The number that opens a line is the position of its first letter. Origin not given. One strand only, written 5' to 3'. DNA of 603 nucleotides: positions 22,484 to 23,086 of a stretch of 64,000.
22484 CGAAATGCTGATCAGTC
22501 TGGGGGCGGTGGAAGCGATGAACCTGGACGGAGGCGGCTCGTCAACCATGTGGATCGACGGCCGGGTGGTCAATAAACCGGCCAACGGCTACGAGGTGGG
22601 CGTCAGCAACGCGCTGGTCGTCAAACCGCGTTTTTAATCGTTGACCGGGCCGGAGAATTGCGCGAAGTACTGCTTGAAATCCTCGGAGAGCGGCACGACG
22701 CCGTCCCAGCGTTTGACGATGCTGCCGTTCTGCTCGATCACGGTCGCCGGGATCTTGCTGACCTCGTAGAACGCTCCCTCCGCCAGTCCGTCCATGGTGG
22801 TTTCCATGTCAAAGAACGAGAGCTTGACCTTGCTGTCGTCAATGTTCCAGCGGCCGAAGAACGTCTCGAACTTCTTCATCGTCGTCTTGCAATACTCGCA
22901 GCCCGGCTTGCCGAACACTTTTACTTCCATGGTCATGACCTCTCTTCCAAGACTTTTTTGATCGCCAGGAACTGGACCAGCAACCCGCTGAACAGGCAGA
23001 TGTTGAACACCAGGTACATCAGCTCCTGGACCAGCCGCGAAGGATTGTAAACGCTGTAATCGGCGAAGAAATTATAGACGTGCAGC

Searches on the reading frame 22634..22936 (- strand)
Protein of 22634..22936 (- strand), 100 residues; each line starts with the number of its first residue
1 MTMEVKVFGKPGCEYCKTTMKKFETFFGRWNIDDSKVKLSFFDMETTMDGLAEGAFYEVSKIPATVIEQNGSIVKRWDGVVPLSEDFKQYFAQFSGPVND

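Call 37: search_protein_families(library=pfam, proteins=[window:22634-22936:-], max_evalue=0.01)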
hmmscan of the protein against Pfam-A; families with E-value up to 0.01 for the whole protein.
window:22634-22936:- (100 aa): 3 families
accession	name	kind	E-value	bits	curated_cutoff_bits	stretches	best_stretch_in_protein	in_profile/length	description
PF13192.12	Thioredoxin_3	-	1.4e-05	25.5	24.8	1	3-90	1-74/76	Thioredoxin domain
PF13098.12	Thioredoxin_2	-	0.00032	21.4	27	1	7-90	11-103/104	Thioredoxin-like domain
PF00462.30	Glutaredoxin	-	0.0097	16.5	22.9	0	5-24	1-20/60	Glutaredoxin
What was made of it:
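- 22634..22936 (-): Small thioredoxin-like protein (100 aa, GCEYC motif). It is the conserved fourth gene of the operon, displaced 8.7 kb here. PF13192 Thioredoxin_3, 25.5 bits (cut-off 24.8) (call 37).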
